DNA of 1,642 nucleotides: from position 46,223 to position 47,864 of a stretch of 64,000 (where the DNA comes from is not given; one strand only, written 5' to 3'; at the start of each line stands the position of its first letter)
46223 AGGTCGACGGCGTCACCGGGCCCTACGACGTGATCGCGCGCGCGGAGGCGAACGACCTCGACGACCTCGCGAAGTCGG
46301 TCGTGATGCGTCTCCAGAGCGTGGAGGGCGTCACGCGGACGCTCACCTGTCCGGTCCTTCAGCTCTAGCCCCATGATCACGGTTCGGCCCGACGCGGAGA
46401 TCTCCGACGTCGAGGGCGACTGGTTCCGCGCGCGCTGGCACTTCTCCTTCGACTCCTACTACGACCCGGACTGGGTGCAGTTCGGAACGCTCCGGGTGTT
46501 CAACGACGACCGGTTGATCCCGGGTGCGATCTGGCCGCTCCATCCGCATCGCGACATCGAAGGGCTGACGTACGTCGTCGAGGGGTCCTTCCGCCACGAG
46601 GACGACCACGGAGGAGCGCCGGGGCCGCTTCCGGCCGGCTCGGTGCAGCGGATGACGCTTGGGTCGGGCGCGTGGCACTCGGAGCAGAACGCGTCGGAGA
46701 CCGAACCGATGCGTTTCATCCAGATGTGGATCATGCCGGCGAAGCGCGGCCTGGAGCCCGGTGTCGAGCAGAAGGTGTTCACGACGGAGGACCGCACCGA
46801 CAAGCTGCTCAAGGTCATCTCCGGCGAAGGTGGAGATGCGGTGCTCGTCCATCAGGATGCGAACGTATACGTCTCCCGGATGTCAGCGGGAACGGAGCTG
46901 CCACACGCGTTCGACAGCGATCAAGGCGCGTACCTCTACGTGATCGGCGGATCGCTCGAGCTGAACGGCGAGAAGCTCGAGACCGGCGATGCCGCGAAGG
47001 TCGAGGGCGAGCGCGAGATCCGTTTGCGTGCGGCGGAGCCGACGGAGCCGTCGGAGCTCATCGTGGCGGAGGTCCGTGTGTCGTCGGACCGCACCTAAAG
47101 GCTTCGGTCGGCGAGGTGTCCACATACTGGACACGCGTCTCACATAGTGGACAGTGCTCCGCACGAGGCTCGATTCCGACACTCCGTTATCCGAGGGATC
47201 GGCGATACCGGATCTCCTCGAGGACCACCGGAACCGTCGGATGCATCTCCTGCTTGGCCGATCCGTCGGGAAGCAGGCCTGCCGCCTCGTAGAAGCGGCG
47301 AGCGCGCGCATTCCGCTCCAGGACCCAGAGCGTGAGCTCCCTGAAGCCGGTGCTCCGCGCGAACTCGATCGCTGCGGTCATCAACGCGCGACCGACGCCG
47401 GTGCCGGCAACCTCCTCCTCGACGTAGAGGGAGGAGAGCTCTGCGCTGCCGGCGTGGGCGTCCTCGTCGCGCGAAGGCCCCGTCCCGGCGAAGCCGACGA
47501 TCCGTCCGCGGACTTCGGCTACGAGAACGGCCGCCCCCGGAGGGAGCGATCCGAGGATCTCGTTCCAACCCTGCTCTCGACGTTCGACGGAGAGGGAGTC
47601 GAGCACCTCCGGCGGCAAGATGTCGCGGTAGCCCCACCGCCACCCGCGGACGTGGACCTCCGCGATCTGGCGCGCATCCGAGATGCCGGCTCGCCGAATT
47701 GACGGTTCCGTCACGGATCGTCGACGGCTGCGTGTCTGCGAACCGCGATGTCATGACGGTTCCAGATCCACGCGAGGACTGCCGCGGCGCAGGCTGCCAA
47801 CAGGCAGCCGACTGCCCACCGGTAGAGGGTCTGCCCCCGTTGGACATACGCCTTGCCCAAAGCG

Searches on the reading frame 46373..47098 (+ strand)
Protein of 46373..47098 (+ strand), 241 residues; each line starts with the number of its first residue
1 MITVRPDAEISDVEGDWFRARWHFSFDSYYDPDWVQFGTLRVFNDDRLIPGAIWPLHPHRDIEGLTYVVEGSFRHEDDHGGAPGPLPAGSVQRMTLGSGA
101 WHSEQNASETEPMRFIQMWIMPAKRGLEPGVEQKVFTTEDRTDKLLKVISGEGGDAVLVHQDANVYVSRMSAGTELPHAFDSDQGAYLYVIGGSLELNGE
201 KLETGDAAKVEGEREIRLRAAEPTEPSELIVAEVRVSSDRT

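Call 7: search_protein_families(library=pfam, proteins=[window:46373-47098:+])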
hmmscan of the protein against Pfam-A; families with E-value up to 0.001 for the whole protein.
window:46373-47098:+ (241 aa): 2 families
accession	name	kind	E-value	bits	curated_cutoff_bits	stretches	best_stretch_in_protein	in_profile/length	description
PF02678.22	Pirin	-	3.9e-24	85.2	26.1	1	15-120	11-108/108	Pirin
PF17954.7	Pirin_C_2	-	6.8e-18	65.1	22.9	1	148-225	2-80/86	Quercetinase C-terminal cupin domain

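Call 11: find_encoding_contigs(protein=window:46373-47098:+, flank=10000, max_places=10)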
Protein window:46373-47098:+ (241 aa): no gene with exactly this product is on record in the collection.

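Call 46: find_homologous_proteins(query=window:46373-47098:+, max_evalue=1e-60)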
Query window:46373-47098:+ (241 aa): 5528 proteins with E <= 1e-60 among 7830 candidates; the best 120 are listed.
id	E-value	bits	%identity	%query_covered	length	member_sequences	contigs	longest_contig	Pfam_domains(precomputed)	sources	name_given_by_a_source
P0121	9.6e-161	551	100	100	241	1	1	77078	PF17954.8,PF02678.23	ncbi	ncbi:MAG: pirin family protein [Actinomycetota bacterium]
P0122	1.4e-141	488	90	99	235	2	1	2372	PF17954.8,PF02678.23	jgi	jgi:redox-sensitive bicupin YhaK (pirin superfamily)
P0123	8.9e-141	486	90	98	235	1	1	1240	PF17954.8,PF02678.23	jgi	jgi:redox-sensitive bicupin YhaK (pirin superfamily)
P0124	7.0e-140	483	89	98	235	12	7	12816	PF07883.18,PF17954.8,PF02678.23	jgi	jgi:redox-sensitive bicupin YhaK (pirin superfamily)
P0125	1.4e-139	482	90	98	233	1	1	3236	PF17954.8,PF02678.23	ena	-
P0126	1.3e-138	479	89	98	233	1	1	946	PF17954.8,PF02678.23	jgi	-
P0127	4.3e-137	474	89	98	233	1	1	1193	PF17954.8,PF02678.23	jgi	-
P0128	5.9e-137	473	88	98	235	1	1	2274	PF07883.18,PF17954.8,PF02678.23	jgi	jgi:redox-sensitive bicupin YhaK (pirin superfamily)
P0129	1.6e-136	472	87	99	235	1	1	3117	PF17954.8,PF02678.23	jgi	jgi:redox-sensitive bicupin YhaK (pirin superfamily)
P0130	3.5e-136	471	88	98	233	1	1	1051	PF17954.8,PF02678.23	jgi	jgi:quercetin 2,3-dioxygenase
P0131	4.1e-136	470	87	99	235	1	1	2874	PF17954.8,PF02678.23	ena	-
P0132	8.3e-135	466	87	99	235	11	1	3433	PF07883.18,PF17954.8,PF02678.23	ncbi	ncbi:MAG TPA: pirin family protein [Actinomycetota bacterium]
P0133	7.2e-130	450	82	98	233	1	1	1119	PF07883.18,PF17954.8,PF02678.23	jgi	jgi:quercetin 2,3-dioxygenase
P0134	1.3e-128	446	83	98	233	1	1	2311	PF07883.18,PF17954.8,PF02678.23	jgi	jgi:redox-sensitive bicupin YhaK (pirin superfamily)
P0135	5.5e-126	437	82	98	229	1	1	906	PF17954.8,PF02678.23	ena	-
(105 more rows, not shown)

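Call 47: find_encoding_contigs(protein=P0125, flank=10000, max_places=3)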
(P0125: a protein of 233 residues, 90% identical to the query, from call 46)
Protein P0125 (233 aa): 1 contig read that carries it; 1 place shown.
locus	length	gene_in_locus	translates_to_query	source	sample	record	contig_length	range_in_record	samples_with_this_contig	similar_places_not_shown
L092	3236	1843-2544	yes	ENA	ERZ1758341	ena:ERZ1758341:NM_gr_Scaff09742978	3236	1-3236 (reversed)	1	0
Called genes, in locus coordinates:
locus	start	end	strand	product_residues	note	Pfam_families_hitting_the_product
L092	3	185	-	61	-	?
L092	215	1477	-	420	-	PF02056:Glyco_hydro_4, PF11975:Glyco_hydro_4C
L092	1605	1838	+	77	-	PF01037:AsnC_trans_reg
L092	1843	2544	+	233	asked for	PF02678:Pirin, PF17954:Pirin_C_2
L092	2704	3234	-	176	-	?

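Call 48: find_encoding_contigs(protein=P0122, flank=10000, max_places=3)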
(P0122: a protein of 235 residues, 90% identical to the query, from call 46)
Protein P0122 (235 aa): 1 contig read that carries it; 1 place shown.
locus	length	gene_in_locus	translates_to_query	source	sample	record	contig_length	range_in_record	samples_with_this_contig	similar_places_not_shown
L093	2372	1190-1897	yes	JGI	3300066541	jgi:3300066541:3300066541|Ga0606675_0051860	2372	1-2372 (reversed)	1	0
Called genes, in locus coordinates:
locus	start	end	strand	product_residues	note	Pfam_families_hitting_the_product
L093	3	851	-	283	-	?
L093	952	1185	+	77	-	PF01037:AsnC_trans_reg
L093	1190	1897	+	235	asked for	PF02678:Pirin, PF17954:Pirin_C_2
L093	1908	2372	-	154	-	?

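Call 51: search_protein_families(library=pfam, proteins=[L092:2704-3234:-, L093:1908-2372:-])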
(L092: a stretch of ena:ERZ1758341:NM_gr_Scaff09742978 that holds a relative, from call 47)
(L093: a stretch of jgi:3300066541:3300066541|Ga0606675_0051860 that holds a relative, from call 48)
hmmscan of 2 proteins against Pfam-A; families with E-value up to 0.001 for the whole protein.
L092:2704-3234:- (176 aa): 1 family
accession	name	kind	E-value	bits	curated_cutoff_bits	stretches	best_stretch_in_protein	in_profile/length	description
PF01266.30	DAO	-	2.9e-12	47.2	27.9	1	2-132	227-353/353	FAD dependent oxidoreductase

L093:1908-2372:- (154 aa): 6 families
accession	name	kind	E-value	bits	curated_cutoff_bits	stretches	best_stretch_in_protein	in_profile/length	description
PF00583.31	Acetyltransf_1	-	1.2e-15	58.2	20.7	1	25-126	17-115/116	Acetyltransferase (GNAT) family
PF13508.13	Acetyltransf_7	-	2.6e-11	44.2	27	1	42-126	2-81/84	Acetyltransferase (GNAT) domain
PF13673.13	Acetyltransf_10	-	2.8e-09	37.4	23.6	1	45-136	35-116/128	Acetyltransferase (GNAT) domain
PF08445.16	FR47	-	1.9e-05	25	22.1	1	71-129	22-79/86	FR47-like protein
PF14542.12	Acetyltransf_CG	-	0.00019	21.9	30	1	67-104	21-58/80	GCN5-related N-acetyl-transferase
PF13302.13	Acetyltransf_3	-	0.00053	21.1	25.4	1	53-128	66-138/138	Acetyltransferase (GNAT) domain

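Call 62: find_encoding_contigs(protein=P0124, flank=6000, max_places=10)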
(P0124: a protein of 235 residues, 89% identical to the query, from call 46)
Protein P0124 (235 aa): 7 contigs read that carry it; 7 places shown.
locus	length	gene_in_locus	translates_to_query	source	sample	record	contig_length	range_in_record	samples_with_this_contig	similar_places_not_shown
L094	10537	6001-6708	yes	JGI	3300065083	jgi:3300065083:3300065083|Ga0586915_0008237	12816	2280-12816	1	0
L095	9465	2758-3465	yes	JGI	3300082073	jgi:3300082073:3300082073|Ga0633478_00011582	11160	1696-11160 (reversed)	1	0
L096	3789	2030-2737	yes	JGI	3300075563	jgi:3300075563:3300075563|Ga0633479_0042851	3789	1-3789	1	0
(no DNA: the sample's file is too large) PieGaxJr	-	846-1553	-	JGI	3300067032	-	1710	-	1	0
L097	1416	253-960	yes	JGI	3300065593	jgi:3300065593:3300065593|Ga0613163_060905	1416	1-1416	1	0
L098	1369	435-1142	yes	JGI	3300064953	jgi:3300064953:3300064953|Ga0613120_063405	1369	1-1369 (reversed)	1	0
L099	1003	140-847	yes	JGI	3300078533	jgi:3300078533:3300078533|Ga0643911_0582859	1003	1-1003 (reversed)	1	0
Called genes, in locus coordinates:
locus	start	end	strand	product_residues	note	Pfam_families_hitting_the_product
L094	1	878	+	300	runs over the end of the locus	PF00528:BPD_transp_1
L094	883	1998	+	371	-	PF00005:ABC_tran, PF13304:AAA_21 (faint), PF08402:TOBE_2 (faint), PF17850:CysA_C_terminal (weak), PF17912:OB_MalK (weak)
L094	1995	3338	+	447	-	PF02056:Glyco_hydro_4, PF11975:Glyco_hydro_4C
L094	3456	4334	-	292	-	PF01380:SIS (weak)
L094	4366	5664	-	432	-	PF02056:Glyco_hydro_4, PF11975:Glyco_hydro_4C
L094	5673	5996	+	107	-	PF01037:AsnC_trans_reg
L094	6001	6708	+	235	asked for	PF02678:Pirin, PF07883:Cupin_2 (faint), PF17954:Pirin_C_2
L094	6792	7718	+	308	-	PF13793:Pribosyltran_N, PF00156:Pribosyltran, PF14572:Pribosyl_synth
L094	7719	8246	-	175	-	PF00583:Acetyltransf_1, PF13673:Acetyltransf_10, PF13508:Acetyltransf_7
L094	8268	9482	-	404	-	PF01266:DAO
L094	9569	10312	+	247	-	PF02517:Rce1-like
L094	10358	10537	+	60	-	?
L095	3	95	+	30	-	?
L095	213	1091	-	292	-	PF01380:SIS (weak)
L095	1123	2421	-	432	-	PF02056:Glyco_hydro_4, PF11975:Glyco_hydro_4C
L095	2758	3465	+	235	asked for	PF02678:Pirin, PF07883:Cupin_2 (faint), PF17954:Pirin_C_2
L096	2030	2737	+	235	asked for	PF02678:Pirin, PF07883:Cupin_2 (faint), PF17954:Pirin_C_2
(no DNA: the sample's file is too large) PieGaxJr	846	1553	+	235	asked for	PF02678:Pirin, PF07883:Cupin_2 (faint), PF17954:Pirin_C_2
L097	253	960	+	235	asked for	PF02678:Pirin, PF07883:Cupin_2 (faint), PF17954:Pirin_C_2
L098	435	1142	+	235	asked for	PF02678:Pirin, PF07883:Cupin_2 (faint), PF17954:Pirin_C_2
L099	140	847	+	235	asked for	PF02678:Pirin, PF07883:Cupin_2 (faint), PF17954:Pirin_C_2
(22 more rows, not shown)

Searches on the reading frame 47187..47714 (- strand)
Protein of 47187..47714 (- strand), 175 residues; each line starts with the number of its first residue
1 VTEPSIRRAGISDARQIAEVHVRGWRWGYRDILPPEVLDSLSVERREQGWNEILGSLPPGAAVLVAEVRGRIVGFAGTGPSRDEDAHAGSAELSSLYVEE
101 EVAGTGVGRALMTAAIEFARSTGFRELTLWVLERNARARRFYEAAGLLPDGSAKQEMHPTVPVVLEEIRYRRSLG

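Call 39: search_protein_families(library=pfam, proteins=[window:47187-47714:-])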
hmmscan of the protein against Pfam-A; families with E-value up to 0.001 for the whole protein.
window:47187-47714:- (175 aa): 7 families
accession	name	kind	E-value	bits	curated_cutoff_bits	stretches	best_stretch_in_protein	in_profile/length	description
PF00583.31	Acetyltransf_1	-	4.3e-18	66.1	20.7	1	50-146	27-115/116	Acetyltransferase (GNAT) family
PF13508.13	Acetyltransf_7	-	5.8e-14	52.7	27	1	60-146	2-81/84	Acetyltransferase (GNAT) domain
PF13673.13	Acetyltransf_10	-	8.9e-09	35.8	23.6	1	61-150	31-110/128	Acetyltransferase (GNAT) domain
PF13420.13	Acetyltransf_4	-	4.4e-05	24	24.3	1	65-146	54-133/155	Acetyltransferase (GNAT) domain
PF08445.16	FR47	-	6e-05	23.4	22.1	1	89-146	20-76/86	FR47-like protein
PF14542.12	Acetyltransf_CG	-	0.00017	22.1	30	1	89-125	23-59/80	GCN5-related N-acetyl-transferase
PF13302.13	Acetyltransf_3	-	0.00032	21.8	25.4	1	60-147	53-137/138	Acetyltransferase (GNAT) domain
